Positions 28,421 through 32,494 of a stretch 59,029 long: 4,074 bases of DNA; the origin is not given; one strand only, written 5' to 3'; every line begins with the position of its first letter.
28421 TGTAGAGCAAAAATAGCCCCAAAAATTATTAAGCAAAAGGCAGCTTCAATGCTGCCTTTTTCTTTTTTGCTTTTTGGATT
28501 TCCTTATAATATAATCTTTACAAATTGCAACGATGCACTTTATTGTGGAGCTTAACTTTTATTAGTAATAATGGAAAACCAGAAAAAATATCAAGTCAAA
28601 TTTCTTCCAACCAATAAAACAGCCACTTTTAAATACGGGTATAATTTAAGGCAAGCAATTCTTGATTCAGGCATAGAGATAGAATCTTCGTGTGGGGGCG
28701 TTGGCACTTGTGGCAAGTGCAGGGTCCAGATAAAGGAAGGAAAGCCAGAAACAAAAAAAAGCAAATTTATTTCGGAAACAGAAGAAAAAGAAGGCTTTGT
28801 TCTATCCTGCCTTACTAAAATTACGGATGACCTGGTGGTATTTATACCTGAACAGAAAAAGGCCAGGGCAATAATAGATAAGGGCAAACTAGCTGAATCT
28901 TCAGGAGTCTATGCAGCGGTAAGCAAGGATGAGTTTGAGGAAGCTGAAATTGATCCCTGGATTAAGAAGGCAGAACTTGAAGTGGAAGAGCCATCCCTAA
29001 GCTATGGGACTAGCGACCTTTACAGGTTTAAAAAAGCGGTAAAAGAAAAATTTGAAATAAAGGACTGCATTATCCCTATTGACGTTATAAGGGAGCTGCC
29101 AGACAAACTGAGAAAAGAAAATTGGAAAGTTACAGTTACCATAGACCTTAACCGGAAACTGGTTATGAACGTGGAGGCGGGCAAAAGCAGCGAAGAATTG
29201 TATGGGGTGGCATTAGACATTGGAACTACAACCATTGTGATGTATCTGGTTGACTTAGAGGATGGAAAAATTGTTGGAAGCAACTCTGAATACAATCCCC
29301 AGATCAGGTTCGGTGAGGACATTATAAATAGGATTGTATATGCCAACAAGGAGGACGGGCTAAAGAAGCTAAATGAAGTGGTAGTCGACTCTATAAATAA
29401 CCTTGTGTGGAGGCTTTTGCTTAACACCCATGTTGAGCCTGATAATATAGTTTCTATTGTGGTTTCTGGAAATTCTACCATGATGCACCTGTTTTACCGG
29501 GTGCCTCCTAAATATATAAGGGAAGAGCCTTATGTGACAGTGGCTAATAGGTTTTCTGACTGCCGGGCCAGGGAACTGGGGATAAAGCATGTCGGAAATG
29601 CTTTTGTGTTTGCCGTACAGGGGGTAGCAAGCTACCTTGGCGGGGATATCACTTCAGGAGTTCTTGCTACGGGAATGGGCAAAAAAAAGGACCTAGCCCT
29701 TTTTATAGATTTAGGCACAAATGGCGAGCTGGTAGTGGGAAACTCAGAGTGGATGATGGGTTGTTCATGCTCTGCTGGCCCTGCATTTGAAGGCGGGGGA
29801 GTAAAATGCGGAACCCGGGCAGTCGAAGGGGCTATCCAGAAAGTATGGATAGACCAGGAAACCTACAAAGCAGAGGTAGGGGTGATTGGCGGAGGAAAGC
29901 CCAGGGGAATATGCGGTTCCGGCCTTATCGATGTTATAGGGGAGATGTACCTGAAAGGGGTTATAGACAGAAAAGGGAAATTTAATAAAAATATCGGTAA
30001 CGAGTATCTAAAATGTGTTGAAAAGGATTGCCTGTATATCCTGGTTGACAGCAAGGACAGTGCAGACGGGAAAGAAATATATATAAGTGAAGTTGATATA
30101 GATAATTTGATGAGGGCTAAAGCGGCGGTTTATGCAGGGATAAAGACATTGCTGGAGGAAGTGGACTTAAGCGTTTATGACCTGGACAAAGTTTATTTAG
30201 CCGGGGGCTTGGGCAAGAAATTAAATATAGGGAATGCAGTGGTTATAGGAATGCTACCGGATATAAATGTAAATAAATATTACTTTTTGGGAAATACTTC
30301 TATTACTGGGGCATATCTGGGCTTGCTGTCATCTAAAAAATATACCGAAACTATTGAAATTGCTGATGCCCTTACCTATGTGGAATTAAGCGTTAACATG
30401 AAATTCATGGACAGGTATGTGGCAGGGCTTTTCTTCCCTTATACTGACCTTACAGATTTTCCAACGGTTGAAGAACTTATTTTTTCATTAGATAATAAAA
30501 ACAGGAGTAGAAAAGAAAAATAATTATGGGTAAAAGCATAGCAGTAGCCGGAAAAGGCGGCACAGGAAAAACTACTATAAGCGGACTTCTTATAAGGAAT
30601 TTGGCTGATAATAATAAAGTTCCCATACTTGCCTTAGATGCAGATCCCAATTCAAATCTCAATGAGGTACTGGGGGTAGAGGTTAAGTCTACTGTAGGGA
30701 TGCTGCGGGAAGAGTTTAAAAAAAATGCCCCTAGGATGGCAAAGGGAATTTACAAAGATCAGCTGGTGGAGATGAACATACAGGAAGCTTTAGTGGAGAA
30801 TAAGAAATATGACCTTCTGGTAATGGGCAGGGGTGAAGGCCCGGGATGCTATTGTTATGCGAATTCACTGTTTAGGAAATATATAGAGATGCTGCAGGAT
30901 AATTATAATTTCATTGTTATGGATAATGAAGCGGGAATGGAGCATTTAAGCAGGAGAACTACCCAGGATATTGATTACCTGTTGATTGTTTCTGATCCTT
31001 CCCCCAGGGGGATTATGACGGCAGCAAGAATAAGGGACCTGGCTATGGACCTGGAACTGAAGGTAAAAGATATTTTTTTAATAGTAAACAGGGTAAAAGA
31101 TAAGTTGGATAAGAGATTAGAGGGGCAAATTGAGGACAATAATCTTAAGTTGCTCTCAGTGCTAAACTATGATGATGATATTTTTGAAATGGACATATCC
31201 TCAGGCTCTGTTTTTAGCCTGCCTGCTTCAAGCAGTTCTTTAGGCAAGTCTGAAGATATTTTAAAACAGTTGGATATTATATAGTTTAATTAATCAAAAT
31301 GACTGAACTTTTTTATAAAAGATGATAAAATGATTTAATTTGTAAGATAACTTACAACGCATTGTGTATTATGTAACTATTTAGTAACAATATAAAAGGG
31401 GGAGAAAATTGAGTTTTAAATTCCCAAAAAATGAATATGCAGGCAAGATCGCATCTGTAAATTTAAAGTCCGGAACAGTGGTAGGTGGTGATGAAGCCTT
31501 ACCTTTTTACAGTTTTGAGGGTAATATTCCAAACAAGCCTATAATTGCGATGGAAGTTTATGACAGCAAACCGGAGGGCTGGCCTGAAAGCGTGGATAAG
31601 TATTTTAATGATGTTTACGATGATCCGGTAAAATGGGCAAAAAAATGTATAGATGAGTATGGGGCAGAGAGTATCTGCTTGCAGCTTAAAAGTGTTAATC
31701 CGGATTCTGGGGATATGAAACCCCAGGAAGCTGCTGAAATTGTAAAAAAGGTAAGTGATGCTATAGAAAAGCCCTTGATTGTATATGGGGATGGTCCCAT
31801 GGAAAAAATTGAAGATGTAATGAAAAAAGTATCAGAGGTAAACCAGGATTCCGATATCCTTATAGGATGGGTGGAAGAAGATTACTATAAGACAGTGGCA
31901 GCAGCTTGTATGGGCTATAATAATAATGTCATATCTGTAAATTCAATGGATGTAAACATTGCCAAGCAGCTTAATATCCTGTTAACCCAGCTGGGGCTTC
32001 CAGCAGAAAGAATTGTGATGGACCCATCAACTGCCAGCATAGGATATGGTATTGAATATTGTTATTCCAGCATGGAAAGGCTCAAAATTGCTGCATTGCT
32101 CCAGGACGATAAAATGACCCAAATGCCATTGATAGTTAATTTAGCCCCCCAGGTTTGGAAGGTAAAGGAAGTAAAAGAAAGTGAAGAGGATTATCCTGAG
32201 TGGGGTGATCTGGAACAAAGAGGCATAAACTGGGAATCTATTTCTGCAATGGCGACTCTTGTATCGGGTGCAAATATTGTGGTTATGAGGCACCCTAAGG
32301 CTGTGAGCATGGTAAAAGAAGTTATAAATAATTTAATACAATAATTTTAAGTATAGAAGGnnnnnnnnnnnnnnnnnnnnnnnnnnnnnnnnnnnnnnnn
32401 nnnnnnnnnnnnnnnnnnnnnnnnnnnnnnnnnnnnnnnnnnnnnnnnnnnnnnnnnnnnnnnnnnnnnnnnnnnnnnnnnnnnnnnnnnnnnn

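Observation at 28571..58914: Microcompartment locus nested inside the Wood-Ljungdahl cluster and apparently co-transcribed with its distal genes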

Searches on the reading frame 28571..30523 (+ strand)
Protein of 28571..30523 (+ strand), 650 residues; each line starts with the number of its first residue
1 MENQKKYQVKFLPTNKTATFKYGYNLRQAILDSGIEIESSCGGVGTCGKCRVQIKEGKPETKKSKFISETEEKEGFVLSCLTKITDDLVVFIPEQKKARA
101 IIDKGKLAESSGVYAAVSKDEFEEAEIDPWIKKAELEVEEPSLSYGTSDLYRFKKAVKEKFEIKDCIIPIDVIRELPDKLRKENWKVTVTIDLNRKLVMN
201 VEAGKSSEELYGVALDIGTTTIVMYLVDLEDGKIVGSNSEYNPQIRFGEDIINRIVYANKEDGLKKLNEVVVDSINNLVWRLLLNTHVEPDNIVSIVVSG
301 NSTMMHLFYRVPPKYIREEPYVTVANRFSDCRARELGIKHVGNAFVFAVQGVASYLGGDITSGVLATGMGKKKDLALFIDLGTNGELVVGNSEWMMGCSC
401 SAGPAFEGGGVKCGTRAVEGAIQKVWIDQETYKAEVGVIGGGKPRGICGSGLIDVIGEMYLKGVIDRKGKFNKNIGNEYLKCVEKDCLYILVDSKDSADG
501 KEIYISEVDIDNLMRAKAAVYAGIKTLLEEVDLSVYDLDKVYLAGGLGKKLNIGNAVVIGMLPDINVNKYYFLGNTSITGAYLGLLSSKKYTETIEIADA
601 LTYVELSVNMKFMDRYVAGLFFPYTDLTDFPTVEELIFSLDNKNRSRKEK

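Call 3: search_protein_families(library=pfam, proteins=[window:28571-30523:+])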
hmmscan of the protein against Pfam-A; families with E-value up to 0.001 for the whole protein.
window:28571-30523:+ (650 aa): 4 families
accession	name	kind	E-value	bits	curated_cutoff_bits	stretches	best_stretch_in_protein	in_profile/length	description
PF14574.11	RACo_C_ter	-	4.1e-98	328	27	1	375-633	2-260/261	C-terminal domain of RACo the ASKHA domain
PF17651.6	Raco_middle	-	4.6e-56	189.4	26.8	1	211-371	1-162/163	RACo middle region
PF17650.6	RACo_linker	-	9.9e-19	67.4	26.2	1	123-206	4-84/86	RACo linker region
PF00111.32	Fer2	-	1.7e-11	44.3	21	1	17-85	9-77/77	2Fe-2S iron-sulfur cluster binding domain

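Call 50: search_solved_structures(query=window:28571-30523:+, max_evalue=0.00001)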
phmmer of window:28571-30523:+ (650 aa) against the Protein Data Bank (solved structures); distinct sequences matched with E-value up to 0.00001: 5.
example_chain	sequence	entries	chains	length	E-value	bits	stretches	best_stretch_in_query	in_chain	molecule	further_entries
3zyy_X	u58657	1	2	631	3e-161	541.4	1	6-634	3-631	IRON-SULFUR CLUSTER BINDING PROTEIN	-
4c1n_K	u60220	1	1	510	5.5e-141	474.4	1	126-633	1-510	IRON-SULFUR CLUSTER BINDING PROTEIN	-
4c1n_I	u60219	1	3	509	1.9e-140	472.6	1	127-633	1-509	IRON-SULFUR CLUSTER BINDING PROTEIN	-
8a1t_F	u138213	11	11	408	9.9e-08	34.2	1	21-95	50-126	Na(+)-translocating NADH-quinone reductase subunit F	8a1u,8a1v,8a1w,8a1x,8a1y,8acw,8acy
7xk3_F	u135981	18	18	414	1e-07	34.2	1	21-95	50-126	Na(+)-translocating NADH-quinone reductase subunit F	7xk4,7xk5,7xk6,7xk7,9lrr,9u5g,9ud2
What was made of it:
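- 28571..40603 (+): Proximal Wood-Ljungdahl block: RACo1/acsV (28571-30523), cooC (30526-31284), acsD (31409-32344), acsA/CODH (32361-34319), acsB/ACS (34312-36492), acsC (36526-37875), fhs (37932-39650), folD (39680-40603). RACo1 scores 541 bits against the C. hydrogenoformans RACo structure 3ZYY (call 50).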

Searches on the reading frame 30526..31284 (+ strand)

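Call 3: search_protein_families(library=pfam, proteins=[window:30526-31284:+])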
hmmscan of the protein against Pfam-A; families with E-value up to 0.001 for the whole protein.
window:30526-31284:+ (252 aa): 4 families
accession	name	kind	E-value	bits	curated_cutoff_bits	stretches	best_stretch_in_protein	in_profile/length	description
PF01656.29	CbiA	-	1.4e-15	57.8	25.4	1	6-223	3-119/125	CobQ/CobB/MinD/ParA nucleotide binding domain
PF13614.12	AAA_31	-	7.6e-12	46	27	1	3-165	2-156/177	AAA domain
PF02374.21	ArsA_ATPase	-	2.4e-07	30.7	24.3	1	3-133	2-131/305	Anion-transporting ATPase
PF01935.23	DUF87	-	0.00017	22.2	23.2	1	3-39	24-60/220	Helicase HerA, central domain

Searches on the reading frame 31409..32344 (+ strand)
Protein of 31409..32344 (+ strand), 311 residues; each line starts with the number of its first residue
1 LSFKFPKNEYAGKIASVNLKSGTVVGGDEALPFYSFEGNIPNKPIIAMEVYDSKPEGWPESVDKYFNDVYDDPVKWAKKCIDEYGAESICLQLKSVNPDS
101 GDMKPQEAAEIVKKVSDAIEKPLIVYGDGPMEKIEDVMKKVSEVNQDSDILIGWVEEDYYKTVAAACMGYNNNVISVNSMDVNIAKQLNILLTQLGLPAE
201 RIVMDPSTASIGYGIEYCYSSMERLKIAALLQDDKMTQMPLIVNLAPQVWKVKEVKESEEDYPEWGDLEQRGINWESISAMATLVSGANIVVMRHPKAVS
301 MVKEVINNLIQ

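Call 3: search_protein_families(library=pfam, proteins=[window:31409-32344:+])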
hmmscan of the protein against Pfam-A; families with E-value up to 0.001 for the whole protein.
window:31409-32344:+ (311 aa): 1 family
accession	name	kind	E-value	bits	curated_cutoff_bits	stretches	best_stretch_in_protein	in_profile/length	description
PF03599.22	CdhD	-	3.8e-42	144.8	24.8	1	23-258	11-227/387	CO dehydrogenase/acetyl-CoA synthase delta subunit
